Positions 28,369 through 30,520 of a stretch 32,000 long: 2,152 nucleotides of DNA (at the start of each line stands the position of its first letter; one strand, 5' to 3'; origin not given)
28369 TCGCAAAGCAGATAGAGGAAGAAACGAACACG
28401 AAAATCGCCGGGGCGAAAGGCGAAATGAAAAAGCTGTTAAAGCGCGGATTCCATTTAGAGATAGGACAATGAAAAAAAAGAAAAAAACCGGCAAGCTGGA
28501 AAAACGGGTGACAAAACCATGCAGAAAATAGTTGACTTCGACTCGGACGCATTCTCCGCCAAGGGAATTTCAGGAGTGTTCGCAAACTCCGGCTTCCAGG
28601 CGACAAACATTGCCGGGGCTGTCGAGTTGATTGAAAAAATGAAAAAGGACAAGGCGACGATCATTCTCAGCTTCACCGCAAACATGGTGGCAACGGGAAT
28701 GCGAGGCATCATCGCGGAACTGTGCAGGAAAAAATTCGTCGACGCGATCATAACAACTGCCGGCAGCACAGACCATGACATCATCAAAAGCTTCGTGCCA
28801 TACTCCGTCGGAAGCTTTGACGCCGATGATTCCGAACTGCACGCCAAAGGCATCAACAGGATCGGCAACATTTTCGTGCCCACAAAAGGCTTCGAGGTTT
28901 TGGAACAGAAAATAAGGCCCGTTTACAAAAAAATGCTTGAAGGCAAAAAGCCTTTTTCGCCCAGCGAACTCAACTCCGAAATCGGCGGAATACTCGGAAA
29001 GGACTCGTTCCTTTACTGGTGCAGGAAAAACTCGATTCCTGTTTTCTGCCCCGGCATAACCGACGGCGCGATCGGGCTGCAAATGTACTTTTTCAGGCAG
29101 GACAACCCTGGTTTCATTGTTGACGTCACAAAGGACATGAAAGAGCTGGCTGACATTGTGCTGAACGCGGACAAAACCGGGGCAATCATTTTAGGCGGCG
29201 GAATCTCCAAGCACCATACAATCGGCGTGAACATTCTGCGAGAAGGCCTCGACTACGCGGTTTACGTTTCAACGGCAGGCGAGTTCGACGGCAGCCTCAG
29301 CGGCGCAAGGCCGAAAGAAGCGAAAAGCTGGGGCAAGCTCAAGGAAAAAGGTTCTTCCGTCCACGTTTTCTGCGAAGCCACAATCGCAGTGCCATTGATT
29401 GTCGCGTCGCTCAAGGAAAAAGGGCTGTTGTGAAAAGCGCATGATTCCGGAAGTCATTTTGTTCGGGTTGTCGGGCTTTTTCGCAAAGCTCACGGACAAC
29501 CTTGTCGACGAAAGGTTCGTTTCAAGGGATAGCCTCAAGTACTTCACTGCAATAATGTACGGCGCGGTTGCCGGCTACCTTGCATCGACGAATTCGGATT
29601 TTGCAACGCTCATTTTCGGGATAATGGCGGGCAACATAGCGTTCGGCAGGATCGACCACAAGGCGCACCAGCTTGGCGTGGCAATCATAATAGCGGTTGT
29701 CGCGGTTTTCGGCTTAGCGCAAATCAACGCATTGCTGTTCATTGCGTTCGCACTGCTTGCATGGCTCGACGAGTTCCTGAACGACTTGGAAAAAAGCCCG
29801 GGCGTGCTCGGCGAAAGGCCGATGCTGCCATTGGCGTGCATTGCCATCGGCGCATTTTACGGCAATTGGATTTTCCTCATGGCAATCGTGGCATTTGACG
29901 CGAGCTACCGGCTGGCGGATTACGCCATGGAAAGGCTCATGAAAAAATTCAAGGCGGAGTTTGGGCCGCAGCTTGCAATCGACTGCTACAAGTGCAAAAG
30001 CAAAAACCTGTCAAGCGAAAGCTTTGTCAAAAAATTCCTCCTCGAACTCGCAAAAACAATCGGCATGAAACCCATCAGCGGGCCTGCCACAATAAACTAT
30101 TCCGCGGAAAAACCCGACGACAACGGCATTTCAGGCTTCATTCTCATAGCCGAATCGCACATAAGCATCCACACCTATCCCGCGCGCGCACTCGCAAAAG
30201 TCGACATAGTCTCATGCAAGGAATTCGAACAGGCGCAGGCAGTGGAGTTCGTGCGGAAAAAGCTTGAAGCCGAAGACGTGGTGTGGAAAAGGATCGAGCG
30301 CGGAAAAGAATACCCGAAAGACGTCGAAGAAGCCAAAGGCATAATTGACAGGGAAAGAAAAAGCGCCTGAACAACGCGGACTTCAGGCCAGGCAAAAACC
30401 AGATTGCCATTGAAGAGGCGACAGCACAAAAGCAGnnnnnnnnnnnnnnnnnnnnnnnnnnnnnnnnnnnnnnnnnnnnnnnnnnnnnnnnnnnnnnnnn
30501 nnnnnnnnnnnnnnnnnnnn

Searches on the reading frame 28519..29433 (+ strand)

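Call 11: search_protein_families(library=pfam, proteins=[window:28519-29433:+], max_evalue=0.001)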
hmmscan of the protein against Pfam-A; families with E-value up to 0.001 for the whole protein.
window:28519-29433:+ (304 aa): 2 families
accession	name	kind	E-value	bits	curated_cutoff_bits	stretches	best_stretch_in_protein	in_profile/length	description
PF01916.23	DS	-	3.1e-107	358.6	27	1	21-297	6-287/288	Deoxyhypusine synthase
PF21570.3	ArgZ-like_C_2nd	-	0.00029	21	27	1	38-108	7-76/213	Arginine dihydrolase ArgZ-like, C-terminal, Rossmann fold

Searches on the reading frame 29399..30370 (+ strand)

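Call 11: search_protein_families(library=pfam, proteins=[window:29399-30370:+], max_evalue=0.001)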
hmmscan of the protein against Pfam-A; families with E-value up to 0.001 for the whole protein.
window:29399-30370:+ (323 aa): 1 family
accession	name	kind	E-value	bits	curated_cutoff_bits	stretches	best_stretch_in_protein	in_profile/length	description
PF02675.21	AdoMet_dc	-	2e-26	92.9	25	1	192-302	2-107/107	S-adenosylmethionine decarboxylase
